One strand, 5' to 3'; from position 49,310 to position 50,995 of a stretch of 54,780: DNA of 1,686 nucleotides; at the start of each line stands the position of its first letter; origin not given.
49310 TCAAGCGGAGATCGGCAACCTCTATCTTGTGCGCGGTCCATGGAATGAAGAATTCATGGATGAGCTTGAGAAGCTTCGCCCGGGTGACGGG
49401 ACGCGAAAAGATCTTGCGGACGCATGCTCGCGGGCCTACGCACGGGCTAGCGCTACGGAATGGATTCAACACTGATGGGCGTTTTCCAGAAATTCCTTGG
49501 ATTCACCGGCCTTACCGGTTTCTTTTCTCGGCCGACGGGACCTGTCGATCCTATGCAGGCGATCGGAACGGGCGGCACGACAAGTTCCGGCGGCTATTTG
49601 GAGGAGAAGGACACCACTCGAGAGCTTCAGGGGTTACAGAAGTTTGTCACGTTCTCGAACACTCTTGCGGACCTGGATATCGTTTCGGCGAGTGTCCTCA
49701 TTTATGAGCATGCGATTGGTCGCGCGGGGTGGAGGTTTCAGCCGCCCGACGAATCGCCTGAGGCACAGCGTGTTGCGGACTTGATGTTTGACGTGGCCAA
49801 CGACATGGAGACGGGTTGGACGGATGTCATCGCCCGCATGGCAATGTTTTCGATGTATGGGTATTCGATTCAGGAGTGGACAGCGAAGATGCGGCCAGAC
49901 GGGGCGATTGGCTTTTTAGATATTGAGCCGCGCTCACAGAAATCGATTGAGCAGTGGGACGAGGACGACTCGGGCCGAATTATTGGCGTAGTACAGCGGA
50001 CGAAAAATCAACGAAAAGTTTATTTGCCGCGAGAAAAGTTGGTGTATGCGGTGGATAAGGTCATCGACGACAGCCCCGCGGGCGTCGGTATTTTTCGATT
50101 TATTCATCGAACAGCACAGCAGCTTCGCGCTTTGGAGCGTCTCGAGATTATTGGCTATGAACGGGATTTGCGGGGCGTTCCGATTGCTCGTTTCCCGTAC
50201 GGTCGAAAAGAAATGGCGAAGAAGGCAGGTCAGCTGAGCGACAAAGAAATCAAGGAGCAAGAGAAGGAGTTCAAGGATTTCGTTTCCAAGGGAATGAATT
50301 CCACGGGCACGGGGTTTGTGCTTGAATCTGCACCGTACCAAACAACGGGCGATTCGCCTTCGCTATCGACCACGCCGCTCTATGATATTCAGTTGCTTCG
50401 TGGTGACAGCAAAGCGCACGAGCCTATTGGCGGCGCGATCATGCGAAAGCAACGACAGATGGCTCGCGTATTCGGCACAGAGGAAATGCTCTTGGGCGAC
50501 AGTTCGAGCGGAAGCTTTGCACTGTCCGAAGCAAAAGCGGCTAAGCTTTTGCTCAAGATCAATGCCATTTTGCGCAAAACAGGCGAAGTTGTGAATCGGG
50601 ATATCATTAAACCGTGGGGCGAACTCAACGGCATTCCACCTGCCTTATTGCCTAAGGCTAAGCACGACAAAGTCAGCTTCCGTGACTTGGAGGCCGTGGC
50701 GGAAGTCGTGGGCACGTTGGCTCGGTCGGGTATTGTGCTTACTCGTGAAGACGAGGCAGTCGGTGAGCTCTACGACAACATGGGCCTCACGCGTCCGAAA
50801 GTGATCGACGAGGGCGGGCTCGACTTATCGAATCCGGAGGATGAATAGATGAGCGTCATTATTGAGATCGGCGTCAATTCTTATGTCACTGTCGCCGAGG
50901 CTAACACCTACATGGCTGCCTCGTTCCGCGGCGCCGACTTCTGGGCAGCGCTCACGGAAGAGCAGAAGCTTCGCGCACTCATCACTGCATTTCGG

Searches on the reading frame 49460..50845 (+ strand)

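Call 84: search_protein_families(library=pfam, proteins=[window:49460-50845:+], max_evalue=0.0001)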
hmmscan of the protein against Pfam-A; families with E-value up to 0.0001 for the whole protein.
window:49460-50845:+ (462 aa): 1 family
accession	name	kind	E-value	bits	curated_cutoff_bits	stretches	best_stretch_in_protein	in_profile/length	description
PF06074.18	Portal_Mu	-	5.8e-20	72.3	23.9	2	82-213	20-144/336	Portal protein of Mu bacteriophage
